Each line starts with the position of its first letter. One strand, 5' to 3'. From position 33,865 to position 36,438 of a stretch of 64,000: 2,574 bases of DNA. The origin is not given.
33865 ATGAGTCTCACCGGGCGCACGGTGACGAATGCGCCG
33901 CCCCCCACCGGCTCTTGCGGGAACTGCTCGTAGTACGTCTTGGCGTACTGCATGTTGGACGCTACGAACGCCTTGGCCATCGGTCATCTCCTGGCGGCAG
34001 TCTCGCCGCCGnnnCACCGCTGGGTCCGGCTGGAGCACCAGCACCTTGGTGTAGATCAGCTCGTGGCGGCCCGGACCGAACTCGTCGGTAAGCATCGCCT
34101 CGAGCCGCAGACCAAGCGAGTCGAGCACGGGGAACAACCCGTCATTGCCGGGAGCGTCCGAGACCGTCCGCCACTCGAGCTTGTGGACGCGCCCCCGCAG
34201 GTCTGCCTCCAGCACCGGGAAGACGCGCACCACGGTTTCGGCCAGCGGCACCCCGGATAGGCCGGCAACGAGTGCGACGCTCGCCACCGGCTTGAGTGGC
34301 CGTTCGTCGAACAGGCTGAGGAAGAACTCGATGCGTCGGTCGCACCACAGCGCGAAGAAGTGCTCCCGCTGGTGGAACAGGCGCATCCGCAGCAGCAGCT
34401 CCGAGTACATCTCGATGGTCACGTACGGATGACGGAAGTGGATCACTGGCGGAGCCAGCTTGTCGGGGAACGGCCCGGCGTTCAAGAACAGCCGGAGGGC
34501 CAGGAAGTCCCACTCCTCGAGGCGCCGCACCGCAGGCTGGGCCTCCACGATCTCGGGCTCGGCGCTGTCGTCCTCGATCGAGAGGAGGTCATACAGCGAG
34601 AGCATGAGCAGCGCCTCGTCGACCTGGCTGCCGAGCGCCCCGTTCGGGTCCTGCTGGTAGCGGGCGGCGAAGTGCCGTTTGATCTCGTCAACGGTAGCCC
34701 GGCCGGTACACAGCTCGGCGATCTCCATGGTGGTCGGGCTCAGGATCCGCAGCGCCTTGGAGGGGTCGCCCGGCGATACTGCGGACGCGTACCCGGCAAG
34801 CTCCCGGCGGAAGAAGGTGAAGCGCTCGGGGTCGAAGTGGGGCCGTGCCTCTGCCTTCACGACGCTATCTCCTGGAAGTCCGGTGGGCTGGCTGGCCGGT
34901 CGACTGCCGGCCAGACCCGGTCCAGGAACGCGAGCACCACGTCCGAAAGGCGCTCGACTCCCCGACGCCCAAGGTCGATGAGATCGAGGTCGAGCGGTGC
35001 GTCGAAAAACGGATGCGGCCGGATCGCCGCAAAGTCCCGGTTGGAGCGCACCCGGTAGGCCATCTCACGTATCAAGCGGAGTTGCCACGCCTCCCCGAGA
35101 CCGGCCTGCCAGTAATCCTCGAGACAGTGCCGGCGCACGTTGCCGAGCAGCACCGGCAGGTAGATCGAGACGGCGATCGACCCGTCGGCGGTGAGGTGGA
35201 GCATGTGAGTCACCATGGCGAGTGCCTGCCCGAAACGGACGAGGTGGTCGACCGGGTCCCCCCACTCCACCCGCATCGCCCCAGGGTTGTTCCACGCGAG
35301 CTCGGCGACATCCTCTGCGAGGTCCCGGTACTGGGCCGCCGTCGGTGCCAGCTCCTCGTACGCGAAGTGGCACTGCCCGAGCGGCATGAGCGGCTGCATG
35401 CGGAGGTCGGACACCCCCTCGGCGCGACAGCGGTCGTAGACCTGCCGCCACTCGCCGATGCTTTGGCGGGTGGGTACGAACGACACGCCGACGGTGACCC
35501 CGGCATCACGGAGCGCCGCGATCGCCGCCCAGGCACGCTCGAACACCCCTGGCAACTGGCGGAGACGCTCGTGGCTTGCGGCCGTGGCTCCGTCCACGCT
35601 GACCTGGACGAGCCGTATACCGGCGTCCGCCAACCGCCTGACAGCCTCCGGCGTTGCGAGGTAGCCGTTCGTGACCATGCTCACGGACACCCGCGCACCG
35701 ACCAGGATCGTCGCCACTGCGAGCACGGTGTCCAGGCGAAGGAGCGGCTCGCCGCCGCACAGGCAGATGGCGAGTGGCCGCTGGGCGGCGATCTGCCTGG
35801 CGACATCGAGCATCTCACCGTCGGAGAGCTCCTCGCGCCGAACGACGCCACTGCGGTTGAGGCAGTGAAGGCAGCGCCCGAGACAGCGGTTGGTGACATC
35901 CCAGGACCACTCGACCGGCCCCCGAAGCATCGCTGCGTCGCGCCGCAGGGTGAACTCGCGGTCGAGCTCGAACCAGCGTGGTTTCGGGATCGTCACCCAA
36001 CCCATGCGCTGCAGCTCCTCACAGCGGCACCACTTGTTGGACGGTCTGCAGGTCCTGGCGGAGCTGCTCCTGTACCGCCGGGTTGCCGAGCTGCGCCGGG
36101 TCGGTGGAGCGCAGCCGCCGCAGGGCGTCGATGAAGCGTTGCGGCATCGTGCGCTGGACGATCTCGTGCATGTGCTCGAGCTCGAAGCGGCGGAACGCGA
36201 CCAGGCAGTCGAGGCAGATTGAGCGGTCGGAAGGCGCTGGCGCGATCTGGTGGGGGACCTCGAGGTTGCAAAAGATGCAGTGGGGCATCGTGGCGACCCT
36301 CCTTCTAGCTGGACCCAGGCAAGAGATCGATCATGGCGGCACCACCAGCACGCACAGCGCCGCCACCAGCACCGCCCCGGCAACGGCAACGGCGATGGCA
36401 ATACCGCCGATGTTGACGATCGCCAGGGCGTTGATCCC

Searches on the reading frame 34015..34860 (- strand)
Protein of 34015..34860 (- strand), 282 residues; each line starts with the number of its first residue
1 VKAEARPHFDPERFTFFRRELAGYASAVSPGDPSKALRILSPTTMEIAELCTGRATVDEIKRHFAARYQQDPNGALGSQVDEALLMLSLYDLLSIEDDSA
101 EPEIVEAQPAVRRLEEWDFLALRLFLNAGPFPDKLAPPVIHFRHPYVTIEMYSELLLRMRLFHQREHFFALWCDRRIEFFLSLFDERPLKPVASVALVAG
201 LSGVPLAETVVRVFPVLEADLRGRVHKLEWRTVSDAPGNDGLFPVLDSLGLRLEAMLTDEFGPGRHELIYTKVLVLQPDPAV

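Call 4: search_protein_families(library=pfam, proteins=[window:34015-34860:-], max_evalue=0.01)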
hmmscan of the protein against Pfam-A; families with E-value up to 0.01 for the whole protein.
window:34015-34860:- (282 aa): 0 families

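Call 5: search_protein_families(library=ncbifam, proteins=[window:34015-34860:-], max_evalue=0.01)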
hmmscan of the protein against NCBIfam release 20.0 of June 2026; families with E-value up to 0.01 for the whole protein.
window:34015-34860:- (282 aa): 0 families

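Call 16: search_protein_families(library=pfam, proteins=[window:34015-34860:-], max_evalue=10)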
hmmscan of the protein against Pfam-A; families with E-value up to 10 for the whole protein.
window:34015-34860:- (282 aa): 1 family
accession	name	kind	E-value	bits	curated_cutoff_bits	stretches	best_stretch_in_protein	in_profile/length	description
PF05402.18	PqqD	-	0.014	16.1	23.4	1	40-75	15-50/67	Coenzyme PQQ synthesis protein D (PqqD)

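Call 21: find_related_loci(query=A2, collection=genome_contigs, flank=10000)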
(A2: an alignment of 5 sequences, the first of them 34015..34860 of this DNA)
Query A2 (282 aa) in genome_contigs; peptide patterns used: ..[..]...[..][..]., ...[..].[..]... (x = any residue, [..] = any of these).
72 stretches matched a pattern; 2 encode a relative of the query (tblastn E <= 1e-3); 2 distinct loci.
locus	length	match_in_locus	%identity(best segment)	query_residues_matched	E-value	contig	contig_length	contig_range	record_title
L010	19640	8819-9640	48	1-274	1e-81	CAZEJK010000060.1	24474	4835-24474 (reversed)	MAG TPA_asm: uncultured Thermoanaerobaculia bacterium isolate SRP332253_co1_73 genome assembly, contig: NODE_3104_length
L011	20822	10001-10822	76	1-274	3e-136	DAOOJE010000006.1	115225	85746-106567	MAG TPA_asm: Thermoanaerobaculaceae bacterium isolate AMR_MDS_2761 NODE_161_length_115225_cov_23.956317, whole genome sh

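Call 47: search_solved_structures(query=A6, max_evalue=1)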
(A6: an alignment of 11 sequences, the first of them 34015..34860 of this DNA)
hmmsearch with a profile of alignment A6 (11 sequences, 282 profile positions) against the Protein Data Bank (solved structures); distinct sequences matched with E-value up to 1: 7.
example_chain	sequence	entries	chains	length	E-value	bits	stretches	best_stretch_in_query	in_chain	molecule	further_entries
5sxy_A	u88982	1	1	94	0.03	16.8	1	41-80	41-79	Bifunctional coenzyme PQQ synthesis protein C/D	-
3r95_A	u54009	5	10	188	0.063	15.8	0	171-273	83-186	MccE protein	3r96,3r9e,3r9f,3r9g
7kwh_A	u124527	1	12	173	0.17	14.4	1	106-261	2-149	Spermidine N(1)-acetyltransferase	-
5vrd_D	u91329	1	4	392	0.31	13.5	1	42-79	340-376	Bifunctional coenzyme PQQ synthesis protein C/D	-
3wr7_A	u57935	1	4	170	0.66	12.4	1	142-261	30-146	Spermidine N1-acetyltransferase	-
4r9m_A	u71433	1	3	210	0.7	12.3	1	134-261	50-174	Spermidine N(1)-acetyltransferase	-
6cy6_A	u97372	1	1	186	0.73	12.3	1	140-261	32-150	Spermidine N(1)-acetyltransferase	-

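Call 50: find_homologous_proteins(query=A6, max_evalue=0.00001)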
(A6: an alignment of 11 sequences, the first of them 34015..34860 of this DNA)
Query A6 (11 sequences) (282 aa, profile of the alignment): 26 proteins with E <= 0.00001 among 8000 candidates.
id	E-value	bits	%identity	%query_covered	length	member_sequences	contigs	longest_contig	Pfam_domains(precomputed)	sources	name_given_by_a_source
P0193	3.5e-120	419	81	97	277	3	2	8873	-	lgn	-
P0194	1.4e-119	417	72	97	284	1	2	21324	-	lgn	-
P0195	2.2e-119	416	76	97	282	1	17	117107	-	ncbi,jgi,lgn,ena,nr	ncbi:MAG TPA: hypothetical protein P5234_04850 [Thermoanaerobaculaceae bacterium]|nr:hypothetical pr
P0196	1.0e-117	411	100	100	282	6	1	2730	-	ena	-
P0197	1.2e-117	410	65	100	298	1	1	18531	-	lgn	-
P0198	4.4e-117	408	70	100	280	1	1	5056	-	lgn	-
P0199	3.6e-115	402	87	100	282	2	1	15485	-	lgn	-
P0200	9.8e-115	401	65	100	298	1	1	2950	-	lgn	-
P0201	2.4e-114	399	50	97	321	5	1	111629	-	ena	-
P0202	3.4e-114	399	70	97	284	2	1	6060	-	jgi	jgi:hypothetical protein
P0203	9.1e-114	398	85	99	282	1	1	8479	-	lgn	-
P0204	1.0e-113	397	81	97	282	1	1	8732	-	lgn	-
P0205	1.1e-107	378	52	97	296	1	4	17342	-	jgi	jgi:hypothetical protein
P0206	3.8e-107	376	49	99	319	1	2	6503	-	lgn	-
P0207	3.1e-101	356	53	99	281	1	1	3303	-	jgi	jgi:hypothetical protein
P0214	1.7e-76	275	23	64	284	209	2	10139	-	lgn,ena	-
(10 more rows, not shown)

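Call 60: predict_structure(alignment_id=A9)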
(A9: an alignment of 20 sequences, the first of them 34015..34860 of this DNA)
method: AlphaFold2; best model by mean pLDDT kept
length: 282 residues; sequences in the alignment: 20
mean_pLDDT: 78.7   pTM: 0.66
mean pLDDT of the five models: 78.7, 78.4, 78.3, 78.0, 75.8
residues with pLDDT >= 90: 75; 70-90: 140; 50-70: 50; < 50: 17
segments of 3 or more residues with pLDDT < 50: 97-103, 278-282
pLDDT, mean of each block of 10 residues (from residue 1): 81 55 57 60 83 87 86 75 79 62 57 82 75 71 78 69 83 87 87 92 90 92 90 84 92 94 92 70 41
secondary structure, 60 per line:
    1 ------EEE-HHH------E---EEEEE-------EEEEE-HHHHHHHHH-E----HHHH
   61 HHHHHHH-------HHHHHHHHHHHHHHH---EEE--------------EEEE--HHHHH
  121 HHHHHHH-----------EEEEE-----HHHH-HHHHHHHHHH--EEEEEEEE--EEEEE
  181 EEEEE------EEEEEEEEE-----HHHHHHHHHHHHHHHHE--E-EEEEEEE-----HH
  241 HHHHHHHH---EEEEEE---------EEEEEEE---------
elements in order: E7-9 E24-28 E36-40 H42-50 H57-67 H75-89 E93-95 E110-113 H116-127 E139-143 H149-152 H154-163 E166-173 E176-185 E192-200 H206-221 E227-233 H239-248 E252-257 E267-273

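Call 78: list_cluster_members(proteins=[P0214, P0170, P0124, P0136])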
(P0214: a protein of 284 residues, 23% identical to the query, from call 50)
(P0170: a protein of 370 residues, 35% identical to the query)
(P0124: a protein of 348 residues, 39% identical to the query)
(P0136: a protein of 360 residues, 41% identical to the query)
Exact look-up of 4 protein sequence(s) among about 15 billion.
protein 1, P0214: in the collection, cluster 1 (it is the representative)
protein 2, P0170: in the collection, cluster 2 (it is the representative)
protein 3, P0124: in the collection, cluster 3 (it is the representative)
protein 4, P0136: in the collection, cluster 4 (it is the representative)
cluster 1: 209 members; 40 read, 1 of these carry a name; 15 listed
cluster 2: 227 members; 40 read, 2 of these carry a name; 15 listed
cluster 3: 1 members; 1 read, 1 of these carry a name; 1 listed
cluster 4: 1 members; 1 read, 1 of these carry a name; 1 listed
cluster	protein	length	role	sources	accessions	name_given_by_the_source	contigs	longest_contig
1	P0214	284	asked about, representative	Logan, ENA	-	-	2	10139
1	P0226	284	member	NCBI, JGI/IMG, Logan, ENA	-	hypothetical protein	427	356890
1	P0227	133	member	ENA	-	-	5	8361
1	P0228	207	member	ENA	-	-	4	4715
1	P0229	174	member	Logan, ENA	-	-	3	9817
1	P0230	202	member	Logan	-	-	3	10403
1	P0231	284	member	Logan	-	-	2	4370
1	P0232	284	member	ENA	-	-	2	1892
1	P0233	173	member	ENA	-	-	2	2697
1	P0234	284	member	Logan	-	-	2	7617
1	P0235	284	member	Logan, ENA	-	-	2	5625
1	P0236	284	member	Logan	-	-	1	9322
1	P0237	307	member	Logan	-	-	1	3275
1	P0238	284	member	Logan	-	-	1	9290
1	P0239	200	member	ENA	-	-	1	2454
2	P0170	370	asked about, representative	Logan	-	-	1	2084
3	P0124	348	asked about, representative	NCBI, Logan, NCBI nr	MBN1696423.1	MAG: radical SAM protein [Spirochaetales bacterium] | radical SAM protein [Spirochaetales bacterium]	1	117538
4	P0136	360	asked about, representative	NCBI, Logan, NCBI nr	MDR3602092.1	MAG: radical SAM protein [Desulfosporosinus sp.] | radical SAM protein [Desulfosporosinus sp.]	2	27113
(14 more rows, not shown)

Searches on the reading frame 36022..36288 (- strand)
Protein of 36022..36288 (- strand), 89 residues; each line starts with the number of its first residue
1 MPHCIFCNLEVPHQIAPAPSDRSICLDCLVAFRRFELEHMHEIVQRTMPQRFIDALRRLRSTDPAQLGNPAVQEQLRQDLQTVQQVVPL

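Call 4: search_protein_families(library=pfam, proteins=[window:36022-36288:-], max_evalue=0.01)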
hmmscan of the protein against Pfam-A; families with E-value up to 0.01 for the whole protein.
window:36022-36288:- (89 aa): 0 families

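Call 5: search_protein_families(library=ncbifam, proteins=[window:36022-36288:-], max_evalue=0.01)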
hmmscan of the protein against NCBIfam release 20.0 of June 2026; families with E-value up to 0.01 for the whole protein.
window:36022-36288:- (89 aa): 0 families

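Call 16: search_protein_families(library=pfam, proteins=[window:36022-36288:-], max_evalue=10)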
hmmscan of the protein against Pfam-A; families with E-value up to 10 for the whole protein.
window:36022-36288:- (89 aa): 0 families

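Call 49: search_solved_structures(query=A3, max_evalue=1)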
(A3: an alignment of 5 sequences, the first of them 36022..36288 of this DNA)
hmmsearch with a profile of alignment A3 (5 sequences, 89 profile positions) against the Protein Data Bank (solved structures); distinct sequences matched with E-value up to 1: 29.
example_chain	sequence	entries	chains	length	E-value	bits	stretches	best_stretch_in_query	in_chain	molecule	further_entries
3ugm_A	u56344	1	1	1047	0.00032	24.2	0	50-88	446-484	TAL effector AvrBs3/PthA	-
4osw_A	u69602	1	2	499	0.00042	23.8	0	50-88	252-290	Hax3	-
9jo8_A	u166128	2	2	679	0.00046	23.7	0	50-88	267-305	TALE repeat protein targeting mitochondiral ND1-L gene. | TALE repeat protein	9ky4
6jw0_A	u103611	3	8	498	0.0018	21.8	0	50-88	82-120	TAL effector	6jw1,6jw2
3v6p_A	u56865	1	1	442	0.0023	21.4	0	50-88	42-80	dHax3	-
4gjp_A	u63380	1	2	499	0.0029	21.1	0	50-88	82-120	Hax3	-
4osj_A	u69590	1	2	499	0.0031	21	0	50-88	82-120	Hax3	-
6jtq_A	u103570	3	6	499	0.0034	20.9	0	50-88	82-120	TAL effector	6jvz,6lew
4osl_A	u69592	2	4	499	0.0037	20.8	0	50-88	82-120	Hax3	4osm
4osr_A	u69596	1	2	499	0.0038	20.7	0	50-88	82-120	Hax3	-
6jw3_A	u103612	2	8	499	0.0038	20.7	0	50-88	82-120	TAL effector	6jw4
6jw5_A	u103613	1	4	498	0.0044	20.5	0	50-88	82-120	TAL effector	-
4gjr_A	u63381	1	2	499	0.0048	20.4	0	50-88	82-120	Hax3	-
3v6t_A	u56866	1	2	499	0.005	20.4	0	50-88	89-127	dHax3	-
4ot0_A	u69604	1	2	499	0.0057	20.2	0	50-88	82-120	Hax3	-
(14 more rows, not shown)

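Call 61: search_protein_representatives(protein=window:36022-36288:-)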
Query: 89 residues. Proteins with E-value up to 0.001 (for the whole library): 7; up to 1e-10: 4; up to 1e-30: 1. The best 7 are listed.
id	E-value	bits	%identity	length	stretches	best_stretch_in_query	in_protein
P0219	2.4e-36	139.7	74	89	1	1-88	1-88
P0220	6.5e-19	84.1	42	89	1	1-88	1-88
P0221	2.7e-13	66.2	36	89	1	1-88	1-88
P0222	7.0e-13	64.8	39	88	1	1-88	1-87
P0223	2.9e-08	50.1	34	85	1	1-87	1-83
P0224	1.4e-05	41.5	29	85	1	1-89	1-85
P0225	1.2e-04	38.6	31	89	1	2-72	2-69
